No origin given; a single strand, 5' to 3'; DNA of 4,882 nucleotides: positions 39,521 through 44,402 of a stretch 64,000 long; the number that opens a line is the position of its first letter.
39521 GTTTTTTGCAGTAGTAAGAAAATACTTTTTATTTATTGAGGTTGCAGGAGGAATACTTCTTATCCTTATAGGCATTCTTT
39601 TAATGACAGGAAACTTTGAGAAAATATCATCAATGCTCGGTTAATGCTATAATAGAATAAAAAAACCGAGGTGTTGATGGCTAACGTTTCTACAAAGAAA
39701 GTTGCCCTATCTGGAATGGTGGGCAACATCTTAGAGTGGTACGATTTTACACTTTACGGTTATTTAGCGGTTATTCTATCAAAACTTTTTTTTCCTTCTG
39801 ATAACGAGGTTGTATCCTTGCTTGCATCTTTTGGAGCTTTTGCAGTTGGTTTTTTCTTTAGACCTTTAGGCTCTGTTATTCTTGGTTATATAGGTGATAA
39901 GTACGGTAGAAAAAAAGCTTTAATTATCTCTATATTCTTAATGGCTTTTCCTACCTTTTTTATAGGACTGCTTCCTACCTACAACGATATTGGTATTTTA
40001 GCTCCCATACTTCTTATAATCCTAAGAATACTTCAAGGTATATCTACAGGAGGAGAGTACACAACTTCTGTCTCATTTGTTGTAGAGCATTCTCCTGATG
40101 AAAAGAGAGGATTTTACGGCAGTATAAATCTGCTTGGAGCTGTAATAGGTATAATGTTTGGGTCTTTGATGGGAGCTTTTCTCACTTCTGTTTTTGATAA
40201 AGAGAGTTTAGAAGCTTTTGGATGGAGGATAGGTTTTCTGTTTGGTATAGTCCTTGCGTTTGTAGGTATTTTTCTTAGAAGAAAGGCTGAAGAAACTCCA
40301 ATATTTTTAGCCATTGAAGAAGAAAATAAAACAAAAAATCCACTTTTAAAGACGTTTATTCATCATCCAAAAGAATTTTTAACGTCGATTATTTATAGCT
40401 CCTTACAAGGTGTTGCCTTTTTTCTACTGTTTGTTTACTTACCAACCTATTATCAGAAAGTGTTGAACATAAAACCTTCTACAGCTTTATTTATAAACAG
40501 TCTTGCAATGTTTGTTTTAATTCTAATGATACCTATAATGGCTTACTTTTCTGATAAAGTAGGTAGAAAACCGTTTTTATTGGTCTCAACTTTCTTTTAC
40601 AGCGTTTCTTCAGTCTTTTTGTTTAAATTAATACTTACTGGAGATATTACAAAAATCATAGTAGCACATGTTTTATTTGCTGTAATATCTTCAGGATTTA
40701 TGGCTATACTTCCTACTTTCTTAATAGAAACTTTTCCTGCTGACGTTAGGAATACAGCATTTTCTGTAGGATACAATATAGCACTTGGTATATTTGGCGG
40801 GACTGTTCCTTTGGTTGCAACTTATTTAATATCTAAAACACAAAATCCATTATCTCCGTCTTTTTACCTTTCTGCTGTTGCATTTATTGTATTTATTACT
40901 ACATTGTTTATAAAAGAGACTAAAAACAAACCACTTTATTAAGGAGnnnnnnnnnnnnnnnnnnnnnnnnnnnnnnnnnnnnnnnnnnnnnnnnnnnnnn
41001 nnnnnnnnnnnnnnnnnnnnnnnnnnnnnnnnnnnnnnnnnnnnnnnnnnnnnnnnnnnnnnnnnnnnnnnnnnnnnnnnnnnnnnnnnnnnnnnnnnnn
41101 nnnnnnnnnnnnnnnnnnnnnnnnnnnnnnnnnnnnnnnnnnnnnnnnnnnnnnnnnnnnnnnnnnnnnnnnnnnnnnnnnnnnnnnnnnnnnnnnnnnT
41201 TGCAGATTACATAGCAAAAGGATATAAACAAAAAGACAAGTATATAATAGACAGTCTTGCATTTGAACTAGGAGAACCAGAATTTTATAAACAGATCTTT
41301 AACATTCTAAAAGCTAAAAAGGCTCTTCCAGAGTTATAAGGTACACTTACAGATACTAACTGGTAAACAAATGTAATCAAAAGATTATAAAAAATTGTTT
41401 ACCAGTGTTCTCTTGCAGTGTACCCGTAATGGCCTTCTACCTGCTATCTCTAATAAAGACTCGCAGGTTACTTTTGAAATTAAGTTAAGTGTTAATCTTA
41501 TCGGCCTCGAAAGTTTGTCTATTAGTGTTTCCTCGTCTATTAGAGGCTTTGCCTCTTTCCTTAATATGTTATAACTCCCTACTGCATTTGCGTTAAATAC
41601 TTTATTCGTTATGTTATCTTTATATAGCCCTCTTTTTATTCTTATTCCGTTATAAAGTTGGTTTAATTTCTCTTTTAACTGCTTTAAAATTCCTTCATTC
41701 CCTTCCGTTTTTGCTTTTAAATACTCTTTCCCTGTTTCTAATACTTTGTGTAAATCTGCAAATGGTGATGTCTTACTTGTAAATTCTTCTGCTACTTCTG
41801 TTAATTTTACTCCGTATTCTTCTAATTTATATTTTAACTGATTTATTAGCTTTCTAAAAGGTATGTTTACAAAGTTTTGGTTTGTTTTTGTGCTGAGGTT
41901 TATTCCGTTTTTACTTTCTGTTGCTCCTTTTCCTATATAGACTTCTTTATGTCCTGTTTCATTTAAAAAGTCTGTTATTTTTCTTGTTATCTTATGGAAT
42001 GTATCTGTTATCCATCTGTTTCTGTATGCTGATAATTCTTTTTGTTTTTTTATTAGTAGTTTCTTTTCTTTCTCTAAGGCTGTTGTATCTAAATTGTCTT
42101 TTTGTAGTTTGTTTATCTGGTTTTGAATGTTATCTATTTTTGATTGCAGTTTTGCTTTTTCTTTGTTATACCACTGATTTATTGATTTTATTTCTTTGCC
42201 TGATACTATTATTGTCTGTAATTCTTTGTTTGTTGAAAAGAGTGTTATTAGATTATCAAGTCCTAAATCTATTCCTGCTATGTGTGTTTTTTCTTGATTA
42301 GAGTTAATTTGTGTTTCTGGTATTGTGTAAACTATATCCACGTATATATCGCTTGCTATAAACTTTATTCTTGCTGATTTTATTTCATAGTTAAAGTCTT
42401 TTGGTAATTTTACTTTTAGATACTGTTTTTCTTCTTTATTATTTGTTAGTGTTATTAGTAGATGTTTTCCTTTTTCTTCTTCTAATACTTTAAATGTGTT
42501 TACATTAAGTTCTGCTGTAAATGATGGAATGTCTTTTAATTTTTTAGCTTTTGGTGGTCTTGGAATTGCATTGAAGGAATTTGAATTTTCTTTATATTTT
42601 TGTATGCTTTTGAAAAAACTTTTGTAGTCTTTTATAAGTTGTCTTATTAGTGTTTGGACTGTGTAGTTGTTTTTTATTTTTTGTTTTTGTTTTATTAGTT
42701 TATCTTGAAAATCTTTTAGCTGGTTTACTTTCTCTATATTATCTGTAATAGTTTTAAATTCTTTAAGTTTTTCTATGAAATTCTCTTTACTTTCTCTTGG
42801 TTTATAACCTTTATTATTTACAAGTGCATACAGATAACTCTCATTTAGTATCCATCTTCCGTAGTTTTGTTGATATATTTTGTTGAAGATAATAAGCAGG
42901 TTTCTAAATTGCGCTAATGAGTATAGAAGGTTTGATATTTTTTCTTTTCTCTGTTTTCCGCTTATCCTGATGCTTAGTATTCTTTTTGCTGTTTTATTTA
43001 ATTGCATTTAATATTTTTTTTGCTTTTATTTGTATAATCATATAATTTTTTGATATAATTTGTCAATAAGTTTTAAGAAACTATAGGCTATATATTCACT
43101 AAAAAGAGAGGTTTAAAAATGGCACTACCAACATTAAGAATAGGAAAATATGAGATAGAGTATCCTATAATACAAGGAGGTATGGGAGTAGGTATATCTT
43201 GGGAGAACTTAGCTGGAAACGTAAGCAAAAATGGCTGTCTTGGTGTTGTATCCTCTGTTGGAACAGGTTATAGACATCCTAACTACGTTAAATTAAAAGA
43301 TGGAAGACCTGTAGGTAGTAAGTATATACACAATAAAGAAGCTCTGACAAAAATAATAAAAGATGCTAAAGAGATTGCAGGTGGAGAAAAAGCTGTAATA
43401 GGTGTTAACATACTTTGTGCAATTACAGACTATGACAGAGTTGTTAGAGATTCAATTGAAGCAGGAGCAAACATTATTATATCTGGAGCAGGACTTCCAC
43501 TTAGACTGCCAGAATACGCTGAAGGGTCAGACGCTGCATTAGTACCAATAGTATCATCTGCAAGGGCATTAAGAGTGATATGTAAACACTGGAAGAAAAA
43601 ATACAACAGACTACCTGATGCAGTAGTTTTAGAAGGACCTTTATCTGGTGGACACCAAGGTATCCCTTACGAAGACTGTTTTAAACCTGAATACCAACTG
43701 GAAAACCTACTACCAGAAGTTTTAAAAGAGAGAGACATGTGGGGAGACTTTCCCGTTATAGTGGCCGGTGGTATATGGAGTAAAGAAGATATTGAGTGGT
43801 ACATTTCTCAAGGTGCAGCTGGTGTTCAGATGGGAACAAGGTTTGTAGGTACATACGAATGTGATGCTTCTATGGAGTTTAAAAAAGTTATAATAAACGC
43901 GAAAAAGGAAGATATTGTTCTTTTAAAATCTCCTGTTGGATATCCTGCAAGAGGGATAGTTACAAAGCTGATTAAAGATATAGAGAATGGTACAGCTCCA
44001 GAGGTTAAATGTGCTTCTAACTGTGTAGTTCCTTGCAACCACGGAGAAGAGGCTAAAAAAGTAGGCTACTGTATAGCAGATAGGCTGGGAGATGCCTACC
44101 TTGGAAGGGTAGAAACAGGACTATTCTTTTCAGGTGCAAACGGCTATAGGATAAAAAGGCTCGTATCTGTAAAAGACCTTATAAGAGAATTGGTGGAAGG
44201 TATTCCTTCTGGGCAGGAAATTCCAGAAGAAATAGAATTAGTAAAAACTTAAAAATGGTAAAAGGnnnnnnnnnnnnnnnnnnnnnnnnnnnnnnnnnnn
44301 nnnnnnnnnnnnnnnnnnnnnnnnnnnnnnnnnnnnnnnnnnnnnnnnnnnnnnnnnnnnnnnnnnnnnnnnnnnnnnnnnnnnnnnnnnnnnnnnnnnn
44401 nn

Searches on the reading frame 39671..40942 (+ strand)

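Call 64: search_protein_families(library=pfam, proteins=[window:39671-40942:+], max_evalue=0.001)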
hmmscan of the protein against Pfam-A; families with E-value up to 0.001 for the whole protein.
window:39671-40942:+ (423 aa): 3 families
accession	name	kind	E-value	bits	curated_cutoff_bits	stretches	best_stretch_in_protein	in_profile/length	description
PF07690.21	MFS_1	-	1.4e-52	179.1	33.4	2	23-366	9-334/347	Major Facilitator Superfamily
PF00083.30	Sugar_tr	-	5.2e-44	151.3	22.3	2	14-220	4-205/452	Sugar (and other) transporter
PF13347.12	MFS_2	-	1.4e-08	34.2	27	1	130-348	115-335/427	MFS/sugar transport protein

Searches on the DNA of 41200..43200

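Call 11: search_rna_families(source=window, start=41200, end=43200, threshold=evalue, max_evalue=10)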
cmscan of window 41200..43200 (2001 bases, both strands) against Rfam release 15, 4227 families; matches with E-value up to 10: 2.
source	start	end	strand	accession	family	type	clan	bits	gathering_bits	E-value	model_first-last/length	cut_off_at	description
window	41214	41260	+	RF00086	SNORD27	Gene; snRNA; snoRNA; CD-box;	-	18.7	52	8.3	1-71/71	no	Small nucleolar RNA SNORD27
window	42582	42624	-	RF00032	Histone3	Cis-reg;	-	15.8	34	0.96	1-46/46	no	Histone 3' UTR stem-loop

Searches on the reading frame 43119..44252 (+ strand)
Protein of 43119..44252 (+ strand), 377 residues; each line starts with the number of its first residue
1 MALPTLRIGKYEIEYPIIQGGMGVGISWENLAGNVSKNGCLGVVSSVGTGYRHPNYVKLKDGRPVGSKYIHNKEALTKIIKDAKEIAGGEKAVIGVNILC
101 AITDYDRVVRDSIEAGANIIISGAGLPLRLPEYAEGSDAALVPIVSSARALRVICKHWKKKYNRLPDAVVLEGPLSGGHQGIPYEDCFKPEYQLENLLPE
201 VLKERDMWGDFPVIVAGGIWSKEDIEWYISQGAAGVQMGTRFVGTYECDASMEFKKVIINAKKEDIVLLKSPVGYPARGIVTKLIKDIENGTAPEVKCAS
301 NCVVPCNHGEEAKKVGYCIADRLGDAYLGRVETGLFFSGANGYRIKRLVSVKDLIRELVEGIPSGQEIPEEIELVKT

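Call 14: find_encoding_contigs(protein=window:43119-44252:+, flank=10000, max_places=6)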
Protein window:43119-44252:+ (377 aa): 1 contig read that carries it; 1 place shown.
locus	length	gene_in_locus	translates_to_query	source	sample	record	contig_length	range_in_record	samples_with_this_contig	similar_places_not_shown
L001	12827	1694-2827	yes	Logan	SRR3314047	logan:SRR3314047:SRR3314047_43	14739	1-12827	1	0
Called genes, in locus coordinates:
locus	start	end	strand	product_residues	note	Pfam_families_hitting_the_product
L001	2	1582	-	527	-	?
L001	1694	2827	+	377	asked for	PF03060:NMO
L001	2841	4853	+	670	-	PF00512:HisKA (weak), PF02518:HATPase_c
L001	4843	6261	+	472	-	PF00072:Response_reg, PF00158:Sigma54_activat, PF14532:Sigma54_activ_2, PF07728:AAA_5 (weak), PF25601:AAA_lid_14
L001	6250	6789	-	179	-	PF06559:DCD_N, PF22769:DCD, PF00692:dUTPase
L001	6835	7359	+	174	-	PF02620:YceD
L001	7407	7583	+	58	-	PF01783:Ribosomal_L32p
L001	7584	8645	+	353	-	PF02504:FA_synthesis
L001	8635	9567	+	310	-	PF00108:Thiolase_N (faint), PF07451:SpoVAD (faint), PF22691:Thiolase_C_1 (faint), PF08545:ACP_syn_III, PF02797:Chal_sti_synt_C (weak), PF08541:ACP_syn_III_C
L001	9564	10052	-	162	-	PF02577:BFN_dom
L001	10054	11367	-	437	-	PF00919:UPF0004, PF04055:Radical_SAM, PF01938:TRAM, PF18693:TRAM_2 (faint)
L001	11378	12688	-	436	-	PF00206:Lyase_1, PF10397:ADSL_C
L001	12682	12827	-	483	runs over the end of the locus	PF02934:GatB_N, PF02637:GatB_Yqey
